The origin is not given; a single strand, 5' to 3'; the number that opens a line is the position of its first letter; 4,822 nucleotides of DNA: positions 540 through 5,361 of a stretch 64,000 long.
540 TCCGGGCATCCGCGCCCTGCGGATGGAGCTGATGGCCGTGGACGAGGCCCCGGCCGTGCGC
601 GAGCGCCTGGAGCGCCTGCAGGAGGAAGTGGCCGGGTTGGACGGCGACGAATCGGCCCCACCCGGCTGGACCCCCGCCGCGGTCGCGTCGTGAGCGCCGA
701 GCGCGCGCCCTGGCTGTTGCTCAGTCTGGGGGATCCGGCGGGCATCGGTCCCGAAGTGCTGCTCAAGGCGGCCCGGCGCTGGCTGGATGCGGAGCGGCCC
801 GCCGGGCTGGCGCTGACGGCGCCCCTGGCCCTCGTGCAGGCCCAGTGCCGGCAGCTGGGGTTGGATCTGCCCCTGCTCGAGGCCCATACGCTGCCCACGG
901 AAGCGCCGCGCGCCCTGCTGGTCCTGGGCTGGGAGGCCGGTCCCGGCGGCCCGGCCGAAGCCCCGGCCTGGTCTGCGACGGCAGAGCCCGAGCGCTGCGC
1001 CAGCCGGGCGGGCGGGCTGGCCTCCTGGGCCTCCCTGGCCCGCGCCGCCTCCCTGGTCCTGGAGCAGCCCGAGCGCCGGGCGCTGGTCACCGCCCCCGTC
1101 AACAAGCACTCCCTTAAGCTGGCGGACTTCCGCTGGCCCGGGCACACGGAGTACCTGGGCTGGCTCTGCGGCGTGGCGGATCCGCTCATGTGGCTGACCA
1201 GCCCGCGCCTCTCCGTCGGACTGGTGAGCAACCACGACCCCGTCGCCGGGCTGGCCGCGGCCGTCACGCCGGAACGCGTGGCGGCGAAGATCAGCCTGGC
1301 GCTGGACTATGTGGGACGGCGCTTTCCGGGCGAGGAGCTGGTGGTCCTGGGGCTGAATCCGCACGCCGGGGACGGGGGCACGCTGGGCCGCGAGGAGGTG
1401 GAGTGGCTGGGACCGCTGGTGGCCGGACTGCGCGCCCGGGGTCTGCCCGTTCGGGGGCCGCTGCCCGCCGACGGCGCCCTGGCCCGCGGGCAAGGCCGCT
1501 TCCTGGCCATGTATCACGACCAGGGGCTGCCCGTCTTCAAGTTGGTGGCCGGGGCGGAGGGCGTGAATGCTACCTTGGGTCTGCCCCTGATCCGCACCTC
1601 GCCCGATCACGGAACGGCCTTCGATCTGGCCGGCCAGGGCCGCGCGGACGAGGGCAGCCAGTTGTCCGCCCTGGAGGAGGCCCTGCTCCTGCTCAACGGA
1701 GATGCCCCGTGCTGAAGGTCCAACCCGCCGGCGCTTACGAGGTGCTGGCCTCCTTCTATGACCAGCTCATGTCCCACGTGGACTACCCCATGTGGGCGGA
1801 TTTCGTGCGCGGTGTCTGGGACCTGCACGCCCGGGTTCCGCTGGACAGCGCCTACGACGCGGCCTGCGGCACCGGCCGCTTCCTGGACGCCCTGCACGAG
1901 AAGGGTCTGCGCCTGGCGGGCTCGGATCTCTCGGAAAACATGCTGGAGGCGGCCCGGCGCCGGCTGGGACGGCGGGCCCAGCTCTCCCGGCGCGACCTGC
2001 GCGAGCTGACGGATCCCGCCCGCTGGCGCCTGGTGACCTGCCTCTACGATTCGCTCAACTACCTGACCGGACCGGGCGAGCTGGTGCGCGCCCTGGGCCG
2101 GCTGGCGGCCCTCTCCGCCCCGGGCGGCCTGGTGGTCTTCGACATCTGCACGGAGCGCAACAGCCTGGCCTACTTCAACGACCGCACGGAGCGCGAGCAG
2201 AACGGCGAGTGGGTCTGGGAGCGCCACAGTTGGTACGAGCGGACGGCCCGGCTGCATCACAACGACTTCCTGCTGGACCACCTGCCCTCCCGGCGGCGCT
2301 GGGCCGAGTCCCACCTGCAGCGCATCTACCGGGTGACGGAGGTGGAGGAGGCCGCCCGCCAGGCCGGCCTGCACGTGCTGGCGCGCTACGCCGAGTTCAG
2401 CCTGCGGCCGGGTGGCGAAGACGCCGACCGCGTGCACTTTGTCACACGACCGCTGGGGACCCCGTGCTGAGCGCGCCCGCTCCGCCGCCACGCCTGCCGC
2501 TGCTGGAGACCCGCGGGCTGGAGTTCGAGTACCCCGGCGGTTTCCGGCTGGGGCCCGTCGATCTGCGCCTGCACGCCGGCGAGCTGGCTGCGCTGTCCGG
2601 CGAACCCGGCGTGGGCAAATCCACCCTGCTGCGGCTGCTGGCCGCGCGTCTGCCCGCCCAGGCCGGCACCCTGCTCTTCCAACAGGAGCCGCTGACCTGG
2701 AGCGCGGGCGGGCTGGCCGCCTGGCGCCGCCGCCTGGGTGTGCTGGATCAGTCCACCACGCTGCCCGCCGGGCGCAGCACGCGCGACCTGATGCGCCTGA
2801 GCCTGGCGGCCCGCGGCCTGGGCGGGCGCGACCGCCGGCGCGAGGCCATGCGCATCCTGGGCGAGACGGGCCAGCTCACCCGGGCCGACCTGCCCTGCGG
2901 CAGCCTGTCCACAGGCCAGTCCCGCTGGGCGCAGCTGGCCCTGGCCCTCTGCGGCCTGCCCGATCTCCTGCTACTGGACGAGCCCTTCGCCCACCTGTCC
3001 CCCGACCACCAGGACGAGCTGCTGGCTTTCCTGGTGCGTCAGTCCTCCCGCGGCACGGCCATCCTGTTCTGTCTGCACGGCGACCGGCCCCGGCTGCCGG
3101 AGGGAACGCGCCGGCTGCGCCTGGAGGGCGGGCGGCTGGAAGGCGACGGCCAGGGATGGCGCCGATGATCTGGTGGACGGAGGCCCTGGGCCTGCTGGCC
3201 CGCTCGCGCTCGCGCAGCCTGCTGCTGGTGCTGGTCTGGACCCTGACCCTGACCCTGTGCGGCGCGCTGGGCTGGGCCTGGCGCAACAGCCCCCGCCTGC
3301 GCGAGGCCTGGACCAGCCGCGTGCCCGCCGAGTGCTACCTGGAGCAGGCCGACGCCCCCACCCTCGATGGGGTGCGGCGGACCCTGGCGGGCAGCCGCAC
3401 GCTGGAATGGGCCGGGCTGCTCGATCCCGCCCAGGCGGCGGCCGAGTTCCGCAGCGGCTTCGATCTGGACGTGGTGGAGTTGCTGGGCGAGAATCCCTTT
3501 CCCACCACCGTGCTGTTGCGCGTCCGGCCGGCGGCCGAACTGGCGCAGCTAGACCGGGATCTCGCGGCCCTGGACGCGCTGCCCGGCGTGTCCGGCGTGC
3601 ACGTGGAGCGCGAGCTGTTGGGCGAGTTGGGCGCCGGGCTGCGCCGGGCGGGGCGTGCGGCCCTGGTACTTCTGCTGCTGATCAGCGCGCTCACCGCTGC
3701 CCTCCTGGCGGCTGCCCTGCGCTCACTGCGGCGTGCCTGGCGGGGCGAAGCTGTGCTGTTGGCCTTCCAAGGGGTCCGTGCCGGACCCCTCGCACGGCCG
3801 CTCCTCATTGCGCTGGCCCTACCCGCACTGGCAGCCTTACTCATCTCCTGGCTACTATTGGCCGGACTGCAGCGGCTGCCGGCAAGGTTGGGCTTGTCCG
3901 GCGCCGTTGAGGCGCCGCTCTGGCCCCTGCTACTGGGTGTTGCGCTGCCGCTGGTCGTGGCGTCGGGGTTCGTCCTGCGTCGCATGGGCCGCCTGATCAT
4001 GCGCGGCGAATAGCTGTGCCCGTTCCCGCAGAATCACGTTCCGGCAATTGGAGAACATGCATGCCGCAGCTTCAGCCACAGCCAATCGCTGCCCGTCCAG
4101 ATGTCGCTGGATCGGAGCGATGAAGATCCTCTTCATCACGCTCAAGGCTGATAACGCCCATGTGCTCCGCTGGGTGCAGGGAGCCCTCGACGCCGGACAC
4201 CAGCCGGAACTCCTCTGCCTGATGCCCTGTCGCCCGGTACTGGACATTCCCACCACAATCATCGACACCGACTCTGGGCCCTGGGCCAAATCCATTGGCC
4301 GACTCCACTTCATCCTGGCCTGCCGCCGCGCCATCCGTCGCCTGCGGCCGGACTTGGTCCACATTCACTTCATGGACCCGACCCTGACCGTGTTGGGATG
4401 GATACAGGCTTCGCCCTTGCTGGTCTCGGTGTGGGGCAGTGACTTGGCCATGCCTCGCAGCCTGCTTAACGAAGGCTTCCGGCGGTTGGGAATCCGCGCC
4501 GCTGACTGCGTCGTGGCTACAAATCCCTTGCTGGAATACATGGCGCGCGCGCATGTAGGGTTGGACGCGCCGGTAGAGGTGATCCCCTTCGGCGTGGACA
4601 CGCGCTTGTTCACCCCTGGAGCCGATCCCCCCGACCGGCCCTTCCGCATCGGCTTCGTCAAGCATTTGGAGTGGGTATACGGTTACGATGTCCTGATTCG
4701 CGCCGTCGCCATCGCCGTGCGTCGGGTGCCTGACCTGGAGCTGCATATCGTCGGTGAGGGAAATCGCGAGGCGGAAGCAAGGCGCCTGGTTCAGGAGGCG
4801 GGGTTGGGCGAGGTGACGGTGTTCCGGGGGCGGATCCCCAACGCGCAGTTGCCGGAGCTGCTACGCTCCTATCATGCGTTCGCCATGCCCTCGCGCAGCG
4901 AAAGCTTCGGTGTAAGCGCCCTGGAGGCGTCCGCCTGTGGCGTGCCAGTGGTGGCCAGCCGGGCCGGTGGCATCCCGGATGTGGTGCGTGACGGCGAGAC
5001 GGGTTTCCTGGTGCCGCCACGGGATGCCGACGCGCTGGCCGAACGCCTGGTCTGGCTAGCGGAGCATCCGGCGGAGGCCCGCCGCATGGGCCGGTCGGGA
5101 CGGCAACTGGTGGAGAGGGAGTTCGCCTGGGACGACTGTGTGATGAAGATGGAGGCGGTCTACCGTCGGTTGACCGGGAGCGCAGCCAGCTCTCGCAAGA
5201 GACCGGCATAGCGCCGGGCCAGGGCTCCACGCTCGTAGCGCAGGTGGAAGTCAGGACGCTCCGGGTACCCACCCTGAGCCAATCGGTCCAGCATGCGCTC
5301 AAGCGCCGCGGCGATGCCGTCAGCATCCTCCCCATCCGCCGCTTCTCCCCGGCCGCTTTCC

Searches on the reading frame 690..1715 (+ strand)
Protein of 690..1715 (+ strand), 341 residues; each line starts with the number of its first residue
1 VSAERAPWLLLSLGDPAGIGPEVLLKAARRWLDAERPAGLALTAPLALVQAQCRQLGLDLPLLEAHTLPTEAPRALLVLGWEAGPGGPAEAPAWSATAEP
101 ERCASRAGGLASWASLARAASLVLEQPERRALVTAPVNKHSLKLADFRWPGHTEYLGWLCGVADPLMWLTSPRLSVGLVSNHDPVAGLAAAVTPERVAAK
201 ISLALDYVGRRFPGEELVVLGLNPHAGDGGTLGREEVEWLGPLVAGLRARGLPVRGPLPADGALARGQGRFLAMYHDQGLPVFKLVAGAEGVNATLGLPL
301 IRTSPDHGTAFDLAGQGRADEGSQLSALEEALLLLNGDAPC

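Call 68: search_protein_families(library=pfam, proteins=[window:690-1715:+], max_evalue=0.0001)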
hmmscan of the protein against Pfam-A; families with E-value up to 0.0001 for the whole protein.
window:690-1715:+ (341 aa): 1 family
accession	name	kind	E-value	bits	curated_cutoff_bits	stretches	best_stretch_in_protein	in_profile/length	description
PF04166.17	PdxA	-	1.5e-71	241.6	27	1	105-331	55-286/286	Pyridoxal phosphate biosynthetic protein PdxA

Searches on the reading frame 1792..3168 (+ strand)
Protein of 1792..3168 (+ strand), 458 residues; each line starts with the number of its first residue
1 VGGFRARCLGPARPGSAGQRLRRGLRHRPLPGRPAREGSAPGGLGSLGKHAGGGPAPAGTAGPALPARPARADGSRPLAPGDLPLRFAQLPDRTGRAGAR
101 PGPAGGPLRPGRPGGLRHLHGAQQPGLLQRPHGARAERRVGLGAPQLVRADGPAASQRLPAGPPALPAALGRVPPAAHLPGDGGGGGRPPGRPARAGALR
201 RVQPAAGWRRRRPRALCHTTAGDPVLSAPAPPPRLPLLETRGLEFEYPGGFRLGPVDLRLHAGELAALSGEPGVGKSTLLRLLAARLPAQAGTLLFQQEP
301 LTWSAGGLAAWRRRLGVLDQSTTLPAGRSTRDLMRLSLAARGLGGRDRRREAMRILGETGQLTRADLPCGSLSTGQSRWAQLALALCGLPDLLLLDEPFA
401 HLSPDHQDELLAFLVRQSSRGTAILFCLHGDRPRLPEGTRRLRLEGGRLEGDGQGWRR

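Call 68: search_protein_families(library=pfam, proteins=[window:1792-3168:+], max_evalue=0.0001)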
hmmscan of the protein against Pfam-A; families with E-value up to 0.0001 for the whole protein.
window:1792-3168:+ (458 aa): 3 families
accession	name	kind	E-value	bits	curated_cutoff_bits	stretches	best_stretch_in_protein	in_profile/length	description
PF00005.33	ABC_tran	-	7.4e-22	78.9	25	1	255-400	3-137/137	ABC transporter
PF13304.12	AAA_21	-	7.1e-08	33.3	27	1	365-426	231-295/304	AAA domain, putative AbiEii toxin, Type IV TA system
PF13401.12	AAA_22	-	3e-06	28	27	1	265-419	7-109/130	AAA domain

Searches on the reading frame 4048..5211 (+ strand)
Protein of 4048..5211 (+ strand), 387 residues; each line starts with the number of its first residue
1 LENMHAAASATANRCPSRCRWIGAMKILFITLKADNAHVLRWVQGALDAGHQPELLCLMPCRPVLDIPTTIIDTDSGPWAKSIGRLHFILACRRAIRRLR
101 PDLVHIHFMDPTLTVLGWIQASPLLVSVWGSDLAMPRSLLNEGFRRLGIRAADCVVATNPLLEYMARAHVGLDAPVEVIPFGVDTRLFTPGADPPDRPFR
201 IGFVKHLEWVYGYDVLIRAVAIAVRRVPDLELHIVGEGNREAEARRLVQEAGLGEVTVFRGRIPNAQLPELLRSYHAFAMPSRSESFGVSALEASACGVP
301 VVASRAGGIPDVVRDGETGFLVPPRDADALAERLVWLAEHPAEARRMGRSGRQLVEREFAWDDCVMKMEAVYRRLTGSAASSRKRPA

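Call 68: search_protein_families(library=pfam, proteins=[window:4048-5211:+], max_evalue=0.0001)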
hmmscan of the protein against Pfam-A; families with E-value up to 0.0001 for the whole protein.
window:4048-5211:+ (387 aa): 7 families
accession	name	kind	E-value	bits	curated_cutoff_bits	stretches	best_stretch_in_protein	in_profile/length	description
PF00534.26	Glycos_transf_1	-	8.7e-43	146.3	26.4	1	195-353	12-171/172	Glycosyl transferases group 1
PF13692.12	Glyco_trans_1_4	-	3.3e-36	125.1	27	1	200-339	3-141/142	Glycosyl transferases group 1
PF20706.3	GT4-conflict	-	5e-19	69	26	1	149-367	144-384/385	Family 4 Glycosyltransferase in conflict systems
PF13524.12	Glyco_trans_1_2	-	6.7e-15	55.7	25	1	223-368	8-142/144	Glycosyl transferase-like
PF13439.12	Glyco_transf_4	-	5.6e-14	53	28.5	1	38-186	7-169/170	Glycosyltransferase Family 4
PF13579.12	Glyco_trans_4_4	-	2.7e-10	41.3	29.7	1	37-182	5-158/158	Glycosyl transferase 4-like domain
PF13477.12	Glyco_trans_4_2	-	3.6e-10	40.6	23.4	1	26-159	1-139/139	Glycosyl transferase 4-like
